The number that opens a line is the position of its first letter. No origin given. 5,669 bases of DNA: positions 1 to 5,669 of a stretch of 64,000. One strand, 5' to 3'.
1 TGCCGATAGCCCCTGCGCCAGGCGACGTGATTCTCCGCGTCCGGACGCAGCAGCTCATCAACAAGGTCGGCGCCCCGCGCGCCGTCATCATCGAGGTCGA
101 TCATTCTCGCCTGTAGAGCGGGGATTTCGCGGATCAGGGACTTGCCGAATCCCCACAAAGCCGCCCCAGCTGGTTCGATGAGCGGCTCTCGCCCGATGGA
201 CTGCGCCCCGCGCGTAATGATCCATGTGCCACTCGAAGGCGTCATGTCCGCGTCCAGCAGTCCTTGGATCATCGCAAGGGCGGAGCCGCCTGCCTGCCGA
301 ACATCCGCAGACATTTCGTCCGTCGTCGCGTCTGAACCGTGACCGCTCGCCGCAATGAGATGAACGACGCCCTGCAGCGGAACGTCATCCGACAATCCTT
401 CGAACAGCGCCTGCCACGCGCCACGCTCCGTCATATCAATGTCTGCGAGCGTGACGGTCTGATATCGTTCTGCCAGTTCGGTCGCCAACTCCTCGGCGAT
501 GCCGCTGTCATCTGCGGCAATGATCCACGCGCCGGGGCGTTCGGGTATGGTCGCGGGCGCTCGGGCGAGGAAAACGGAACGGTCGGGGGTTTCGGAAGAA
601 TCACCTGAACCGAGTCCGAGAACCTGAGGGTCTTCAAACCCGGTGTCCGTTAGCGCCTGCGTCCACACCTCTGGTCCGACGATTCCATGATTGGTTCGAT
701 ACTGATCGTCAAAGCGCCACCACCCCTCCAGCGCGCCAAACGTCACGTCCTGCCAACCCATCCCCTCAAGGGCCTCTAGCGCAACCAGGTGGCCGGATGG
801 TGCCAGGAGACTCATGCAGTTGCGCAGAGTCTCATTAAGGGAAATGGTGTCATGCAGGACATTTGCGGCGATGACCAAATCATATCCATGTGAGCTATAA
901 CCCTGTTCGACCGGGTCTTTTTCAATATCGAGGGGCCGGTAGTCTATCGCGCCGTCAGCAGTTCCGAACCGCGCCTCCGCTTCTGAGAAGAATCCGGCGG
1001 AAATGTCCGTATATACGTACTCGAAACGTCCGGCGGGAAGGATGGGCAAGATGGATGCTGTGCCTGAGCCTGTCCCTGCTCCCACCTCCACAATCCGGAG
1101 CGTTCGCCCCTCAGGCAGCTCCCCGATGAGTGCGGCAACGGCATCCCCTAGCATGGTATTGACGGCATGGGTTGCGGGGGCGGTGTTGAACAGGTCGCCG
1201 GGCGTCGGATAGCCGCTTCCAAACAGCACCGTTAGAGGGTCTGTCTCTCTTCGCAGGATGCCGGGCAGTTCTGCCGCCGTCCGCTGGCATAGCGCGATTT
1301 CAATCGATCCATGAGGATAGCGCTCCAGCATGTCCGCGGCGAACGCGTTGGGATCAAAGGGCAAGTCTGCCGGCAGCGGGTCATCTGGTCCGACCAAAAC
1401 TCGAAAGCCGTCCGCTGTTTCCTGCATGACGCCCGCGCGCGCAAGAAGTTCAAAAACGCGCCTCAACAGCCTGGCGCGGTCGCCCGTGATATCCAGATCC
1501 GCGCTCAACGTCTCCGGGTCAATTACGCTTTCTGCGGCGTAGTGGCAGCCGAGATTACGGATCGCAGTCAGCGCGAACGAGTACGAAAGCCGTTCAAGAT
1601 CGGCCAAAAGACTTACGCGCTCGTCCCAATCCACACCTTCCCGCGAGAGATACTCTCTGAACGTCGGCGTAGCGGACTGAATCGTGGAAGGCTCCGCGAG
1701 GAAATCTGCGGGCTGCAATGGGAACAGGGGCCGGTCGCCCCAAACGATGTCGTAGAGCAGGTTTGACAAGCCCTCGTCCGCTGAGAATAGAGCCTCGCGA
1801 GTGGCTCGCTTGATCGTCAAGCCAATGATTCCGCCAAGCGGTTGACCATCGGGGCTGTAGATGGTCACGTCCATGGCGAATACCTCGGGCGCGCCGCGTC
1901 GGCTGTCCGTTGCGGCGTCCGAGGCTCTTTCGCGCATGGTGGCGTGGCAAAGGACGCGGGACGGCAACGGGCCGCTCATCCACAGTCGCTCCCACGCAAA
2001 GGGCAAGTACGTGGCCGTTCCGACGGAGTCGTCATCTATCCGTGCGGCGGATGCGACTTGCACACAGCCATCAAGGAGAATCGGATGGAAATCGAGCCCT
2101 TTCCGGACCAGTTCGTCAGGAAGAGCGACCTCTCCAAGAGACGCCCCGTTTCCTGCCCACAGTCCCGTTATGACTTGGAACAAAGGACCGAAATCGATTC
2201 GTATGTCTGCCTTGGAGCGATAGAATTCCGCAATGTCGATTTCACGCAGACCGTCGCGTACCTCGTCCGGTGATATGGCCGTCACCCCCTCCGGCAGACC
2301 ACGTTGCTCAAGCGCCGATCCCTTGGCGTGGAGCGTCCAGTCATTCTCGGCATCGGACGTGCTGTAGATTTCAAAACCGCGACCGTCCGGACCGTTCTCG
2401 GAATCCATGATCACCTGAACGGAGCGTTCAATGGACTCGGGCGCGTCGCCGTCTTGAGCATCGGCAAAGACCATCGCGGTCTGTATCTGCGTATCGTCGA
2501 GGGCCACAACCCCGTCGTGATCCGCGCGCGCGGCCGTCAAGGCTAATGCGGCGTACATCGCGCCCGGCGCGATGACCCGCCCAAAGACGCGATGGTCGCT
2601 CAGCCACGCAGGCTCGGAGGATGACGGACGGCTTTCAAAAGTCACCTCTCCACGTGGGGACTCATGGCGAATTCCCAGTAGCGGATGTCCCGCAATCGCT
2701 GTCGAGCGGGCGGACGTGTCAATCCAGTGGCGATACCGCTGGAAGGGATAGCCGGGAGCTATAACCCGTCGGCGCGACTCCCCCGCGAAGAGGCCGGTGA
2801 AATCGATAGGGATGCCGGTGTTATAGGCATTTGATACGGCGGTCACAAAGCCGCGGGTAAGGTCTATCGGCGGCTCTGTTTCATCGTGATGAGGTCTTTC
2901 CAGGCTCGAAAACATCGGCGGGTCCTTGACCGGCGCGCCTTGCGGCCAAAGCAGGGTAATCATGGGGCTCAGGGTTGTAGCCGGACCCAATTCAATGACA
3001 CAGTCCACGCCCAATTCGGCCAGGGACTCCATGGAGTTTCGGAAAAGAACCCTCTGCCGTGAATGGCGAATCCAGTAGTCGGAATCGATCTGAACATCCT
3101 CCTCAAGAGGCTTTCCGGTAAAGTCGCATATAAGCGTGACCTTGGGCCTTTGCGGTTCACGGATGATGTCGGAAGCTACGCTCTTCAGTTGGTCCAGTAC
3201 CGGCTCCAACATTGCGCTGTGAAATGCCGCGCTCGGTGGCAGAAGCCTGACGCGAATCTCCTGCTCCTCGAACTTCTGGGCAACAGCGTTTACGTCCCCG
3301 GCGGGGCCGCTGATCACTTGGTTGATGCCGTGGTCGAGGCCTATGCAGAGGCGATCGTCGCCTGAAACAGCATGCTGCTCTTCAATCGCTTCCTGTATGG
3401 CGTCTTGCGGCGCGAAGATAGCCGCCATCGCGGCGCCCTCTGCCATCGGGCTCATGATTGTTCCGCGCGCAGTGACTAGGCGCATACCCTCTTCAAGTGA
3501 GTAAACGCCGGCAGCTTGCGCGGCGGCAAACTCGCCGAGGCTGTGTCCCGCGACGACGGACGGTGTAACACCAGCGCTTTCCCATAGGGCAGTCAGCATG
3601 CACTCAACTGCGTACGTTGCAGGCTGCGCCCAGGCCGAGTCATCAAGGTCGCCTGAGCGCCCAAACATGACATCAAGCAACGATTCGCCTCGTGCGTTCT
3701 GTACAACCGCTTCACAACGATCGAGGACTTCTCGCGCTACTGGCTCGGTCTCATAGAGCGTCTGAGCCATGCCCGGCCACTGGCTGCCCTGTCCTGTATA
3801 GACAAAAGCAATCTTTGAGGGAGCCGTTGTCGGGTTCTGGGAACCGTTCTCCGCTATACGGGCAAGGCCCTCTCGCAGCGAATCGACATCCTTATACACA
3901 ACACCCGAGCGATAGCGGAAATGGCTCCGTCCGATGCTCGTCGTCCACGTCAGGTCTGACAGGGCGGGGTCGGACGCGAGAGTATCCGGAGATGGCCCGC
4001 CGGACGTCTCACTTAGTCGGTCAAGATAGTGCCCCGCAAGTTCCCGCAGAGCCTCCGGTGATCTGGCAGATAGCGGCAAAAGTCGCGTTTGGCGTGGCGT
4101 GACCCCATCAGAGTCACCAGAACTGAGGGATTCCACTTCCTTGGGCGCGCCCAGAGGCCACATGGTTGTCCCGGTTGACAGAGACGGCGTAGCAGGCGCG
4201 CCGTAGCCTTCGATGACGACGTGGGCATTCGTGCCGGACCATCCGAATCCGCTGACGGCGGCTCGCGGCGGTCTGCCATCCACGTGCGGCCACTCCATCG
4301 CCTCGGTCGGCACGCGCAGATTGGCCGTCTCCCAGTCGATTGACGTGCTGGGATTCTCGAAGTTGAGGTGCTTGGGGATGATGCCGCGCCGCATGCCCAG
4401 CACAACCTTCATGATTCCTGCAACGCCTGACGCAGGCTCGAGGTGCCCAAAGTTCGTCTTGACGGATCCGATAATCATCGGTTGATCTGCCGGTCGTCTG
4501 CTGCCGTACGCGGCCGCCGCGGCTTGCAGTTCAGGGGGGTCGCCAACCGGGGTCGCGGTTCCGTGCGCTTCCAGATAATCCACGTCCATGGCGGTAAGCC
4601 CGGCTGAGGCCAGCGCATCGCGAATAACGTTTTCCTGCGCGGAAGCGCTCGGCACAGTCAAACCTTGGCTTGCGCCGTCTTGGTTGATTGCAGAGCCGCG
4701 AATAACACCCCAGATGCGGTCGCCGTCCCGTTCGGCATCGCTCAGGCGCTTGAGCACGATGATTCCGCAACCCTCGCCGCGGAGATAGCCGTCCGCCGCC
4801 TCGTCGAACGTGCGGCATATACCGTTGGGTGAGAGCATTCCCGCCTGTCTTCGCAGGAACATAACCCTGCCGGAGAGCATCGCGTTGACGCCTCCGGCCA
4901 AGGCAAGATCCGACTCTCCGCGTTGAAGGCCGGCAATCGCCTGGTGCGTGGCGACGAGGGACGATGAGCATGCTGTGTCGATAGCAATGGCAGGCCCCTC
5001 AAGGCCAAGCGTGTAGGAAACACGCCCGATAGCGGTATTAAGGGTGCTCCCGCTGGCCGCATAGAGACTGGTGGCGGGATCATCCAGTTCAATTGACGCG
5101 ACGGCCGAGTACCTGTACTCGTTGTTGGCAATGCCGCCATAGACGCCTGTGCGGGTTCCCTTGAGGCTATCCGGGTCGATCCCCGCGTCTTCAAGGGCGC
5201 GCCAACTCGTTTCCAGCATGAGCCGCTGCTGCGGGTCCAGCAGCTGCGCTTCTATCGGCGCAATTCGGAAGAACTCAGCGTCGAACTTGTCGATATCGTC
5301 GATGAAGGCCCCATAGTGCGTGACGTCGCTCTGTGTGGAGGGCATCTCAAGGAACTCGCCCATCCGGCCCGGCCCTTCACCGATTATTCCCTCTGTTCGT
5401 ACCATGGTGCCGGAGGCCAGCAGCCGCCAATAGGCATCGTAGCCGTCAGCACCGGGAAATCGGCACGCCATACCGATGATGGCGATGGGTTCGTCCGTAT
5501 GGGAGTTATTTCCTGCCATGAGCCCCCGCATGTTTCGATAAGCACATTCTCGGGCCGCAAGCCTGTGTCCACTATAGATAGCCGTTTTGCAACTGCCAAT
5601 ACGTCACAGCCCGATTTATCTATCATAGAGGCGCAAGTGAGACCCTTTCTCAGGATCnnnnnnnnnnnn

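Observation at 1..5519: Type I PKS module beginning directly with KS and containing a C-methyltransferase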

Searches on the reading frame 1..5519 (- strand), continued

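Call 48: search_solved_structures(query=L001:16553-17320:+, max_evalue=1e-10, show_alignments=4)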
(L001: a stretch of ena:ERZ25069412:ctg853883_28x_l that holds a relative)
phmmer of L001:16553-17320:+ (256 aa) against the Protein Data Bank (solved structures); distinct sequences matched with E-value up to 1e-10: 65 (the best 60 are shown).
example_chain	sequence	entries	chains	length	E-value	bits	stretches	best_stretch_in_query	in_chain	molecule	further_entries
3mjv_A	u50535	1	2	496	5.6e-52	179.9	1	8-242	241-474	AmphB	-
3mjc_A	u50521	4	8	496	5.6e-51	176.6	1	8-242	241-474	AmphB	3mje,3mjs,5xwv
4dif_A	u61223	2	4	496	2.2e-50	174.6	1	8-242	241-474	AmphB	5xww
3mjt_A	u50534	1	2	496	2.6e-50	174.4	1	8-242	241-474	AmphB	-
9d2y_A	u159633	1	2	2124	3.2e-50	174.1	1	4-225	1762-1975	Multifunctional mycocerosic acid synthase membrane-associated MAS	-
9d2z_A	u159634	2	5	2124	3.2e-50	174.1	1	4-225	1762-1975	Mycocerosic acid synthase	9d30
5bp4_A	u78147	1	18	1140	4.3e-41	144.2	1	4-226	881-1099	Mycocerosic acid synthase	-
2z5l_A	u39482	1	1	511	1.2e-39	139.5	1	8-242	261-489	Tylactone synthase starter module and modules 1 & 2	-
6w7s_A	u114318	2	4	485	3.1e-39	138.1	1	8-241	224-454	EryAI | KR1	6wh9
2fr0_A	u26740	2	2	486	3.1e-39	138.1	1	8-241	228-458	Erythromycin synthase, EryAI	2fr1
7m7j_B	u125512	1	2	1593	7e-39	137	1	9-241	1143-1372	EryAI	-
7m7i_B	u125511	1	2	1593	7e-39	137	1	9-241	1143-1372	EryAI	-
7s6b_C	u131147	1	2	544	7.8e-39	136.8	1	9-241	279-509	Polyketide synthase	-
8g7w_A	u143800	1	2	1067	8.1e-39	136.7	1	8-220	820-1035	Type I PKS module 4, module 5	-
7m7f_B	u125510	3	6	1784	8.3e-39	136.7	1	9-241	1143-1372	EryAI,6-deoxyerythronolide-B synthase EryA3, modules 5 and 6 chimera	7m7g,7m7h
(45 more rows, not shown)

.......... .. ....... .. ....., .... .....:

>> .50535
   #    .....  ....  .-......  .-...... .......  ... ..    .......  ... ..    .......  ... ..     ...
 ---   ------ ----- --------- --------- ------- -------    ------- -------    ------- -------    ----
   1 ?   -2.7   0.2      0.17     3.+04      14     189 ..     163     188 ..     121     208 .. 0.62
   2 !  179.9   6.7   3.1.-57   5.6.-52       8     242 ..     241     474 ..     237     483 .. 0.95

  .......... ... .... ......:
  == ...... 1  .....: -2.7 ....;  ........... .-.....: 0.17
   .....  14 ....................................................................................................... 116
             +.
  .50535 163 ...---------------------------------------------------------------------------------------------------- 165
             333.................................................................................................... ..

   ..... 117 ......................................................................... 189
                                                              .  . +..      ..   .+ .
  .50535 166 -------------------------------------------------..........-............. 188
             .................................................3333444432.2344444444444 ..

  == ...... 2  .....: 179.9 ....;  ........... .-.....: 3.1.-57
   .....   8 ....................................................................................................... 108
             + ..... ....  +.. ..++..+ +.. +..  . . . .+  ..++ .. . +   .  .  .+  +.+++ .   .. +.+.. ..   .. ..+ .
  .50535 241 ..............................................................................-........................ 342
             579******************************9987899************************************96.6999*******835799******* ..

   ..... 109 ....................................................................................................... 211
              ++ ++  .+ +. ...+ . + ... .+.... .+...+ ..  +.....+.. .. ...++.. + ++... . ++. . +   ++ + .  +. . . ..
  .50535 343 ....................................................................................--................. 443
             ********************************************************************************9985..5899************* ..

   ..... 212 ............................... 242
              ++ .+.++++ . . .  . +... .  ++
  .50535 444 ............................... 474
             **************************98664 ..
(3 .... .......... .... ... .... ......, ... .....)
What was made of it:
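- On Sup PKS (SupA): Caveat: the KR has His in place of Tyr (call 48).
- The catalytic Tyr of AmphB KR aligns with His in the orthologue (call 48).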

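Call 49: search_protein_families(library=ncbifam, proteins=[L001:19669-19914:+, L001:20044-20778:+, L001:20775-21686:+, L001:17741-19564:+], max_evalue=0.001)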
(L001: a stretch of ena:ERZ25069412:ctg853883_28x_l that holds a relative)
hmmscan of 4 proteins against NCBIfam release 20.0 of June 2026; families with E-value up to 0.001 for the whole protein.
L001:19669-19914:+ (81 aa): 8 families
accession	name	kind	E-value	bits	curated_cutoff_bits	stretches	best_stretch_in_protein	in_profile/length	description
NF002148.0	PRK00982.1-2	subfamily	4.1e-06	26.6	71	1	2-80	3-78/79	acyl carrier protein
NF002150.0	PRK00982.1-4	subfamily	9e-06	25.9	66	1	6-80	8-79/80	acyl carrier protein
NF009104.0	PRK12449.1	equivalog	2.9e-05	23.9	70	1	37-79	36-78/80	acyl carrier protein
NF002149.0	PRK00982.1-3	equivalog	9e-05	22.3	106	1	1-80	1-77/78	acyl carrier protein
NF002151.0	PRK00982.1-5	equivalog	0.00016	21.7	92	1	1-80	1-77/78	acyl carrier protein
NF002147.0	PRK00982.1-1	equivalog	0.00048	19.9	84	1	47-79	48-80/83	acyl carrier protein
NF040636.1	AcpM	exception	0.00055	19.9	146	1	42-78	41-77/93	meromycolate extension acyl carrier protein AcpM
TIGR00517.1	acyl_carrier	equivalog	0.0006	19.7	70.45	0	2-79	2-76/77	acyl carrier protein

L001:20044-20778:+ (244 aa): 5 families
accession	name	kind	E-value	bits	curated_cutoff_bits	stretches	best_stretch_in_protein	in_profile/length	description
NF042922.1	4PPT_HetI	equivalog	2.1e-28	99.2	370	1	17-192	17-191/235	4'-phosphopantetheinyl transferase HetI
NF007676.0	PRK10351.1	equivalog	9.7e-18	64.5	174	1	65-181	35-145/195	4'-phosphopantetheinyl transferase AcpT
NF047349.1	4PPT_AusB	equivalog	2.4e-12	46.7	225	1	48-189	29-158/205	aureusimine biosynthesis 4'-phosphopantetheinyl transferase AusB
TIGR00556.1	pantethn_trn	domain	1.7e-10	41.1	45.35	1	123-185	4-70/128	phosphopantetheine--protein transferase domain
NF007604.0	PRK10251.1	equivalog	0.00018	21.1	169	1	100-180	84-162/209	enterobactin synthase subunit EntD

L001:20775-21686:+ (303 aa): 3 families
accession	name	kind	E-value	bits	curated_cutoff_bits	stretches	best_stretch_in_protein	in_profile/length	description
TIGR02427.1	protocat_pcaD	equivalog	2.7e-05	23.7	255.85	0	34-110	8-80/251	3-oxoadipate enol-lactonase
NF051488.1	bifunc_PcaDC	exception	2.9e-05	23.4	390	0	31-122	5-91/375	bifunctional 3-oxoadipate enol-lactonase/4-carboxymuconolactone decarboxylase PcaDC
NF004514.1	PRK05855.1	equivalog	4.7e-05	22.2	455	1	23-103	7-88/578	SDR family oxidoreductase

L001:17741-19564:+ (607 aa): 24 families
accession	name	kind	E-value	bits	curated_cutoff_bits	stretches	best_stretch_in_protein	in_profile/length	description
NF045894.1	PKS_plus_SDR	equivalog_domain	9.5e-187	623.3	1740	2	14-550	1-518/1515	type I polyketide synthase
NF040607.1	mycolic_Pks13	equivalog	1.6e-151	506.5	2100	1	10-549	97-650/1680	polyketide synthase Pks13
NF041183.1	Pks2_ls1_myc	equivalog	4.9e-120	401.7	2400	1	16-551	4-522/2086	sulfolipid-1 biosynthesis phthioceranic/hydroxyphthioceranic acid synthase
TIGR02813.1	omega_3_PfaA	subfamily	5.5e-55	185.9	1010.1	2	151-438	179-467/2582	polyketide-type polyunsaturated fatty acid synthase PfaA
TIGR03150.1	fabF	equivalog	1.2e-49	169.2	493.75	1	76-430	49-406/407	beta-ketoacyl-ACP synthase II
NF005589.0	PRK07314.1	subfamily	7.2e-45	153.5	387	1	77-432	53-411/413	beta-ketoacyl-ACP synthase II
NF053555.1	prodigi_MBC_PigJ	equivalog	3.6e-43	147.9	900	1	164-431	499-757/759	prodigiosin MBC biosynthesis protein PigJ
NF004970.0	PRK06333.1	subfamily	8.2e-38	130.3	525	1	13-434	3-423/424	beta-ketoacyl-ACP synthase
NF058662.1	cispenta_AmcF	equivalog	8.8e-38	130.2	325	1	91-390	53-336/369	cispentacin biosynthesis acyltransferase subunit AmcF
NF005490.0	PRK07103.1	equivalog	1.3e-34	120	445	1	155-384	146-374/414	polyketide beta-ketoacyl:acyl carrier protein synthase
NF005076.0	PRK06501.1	equivalog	9.8e-31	107.1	629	1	158-396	155-395/425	beta-ketoacyl-ACP synthase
NF006274.0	PRK08439.1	equivalog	3.7e-30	105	621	1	77-430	51-403/406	beta-ketoacyl-ACP synthase II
NF004618.0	PRK05952.1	equivalog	2.1e-29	102.6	455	1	144-389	113-351/384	beta-ketoacyl-ACP synthase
NF006618.0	PRK09185.1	subfamily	3.6e-29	102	407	1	161-430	144-390/394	beta-ketoacyl-ACP synthase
NF006587.0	PRK09116.1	equivalog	1.8e-28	99.4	470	1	93-387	67-369/408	beta-ketoacyl-ACP synthase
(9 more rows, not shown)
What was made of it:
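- The PPTase is HetI-like (call 49).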
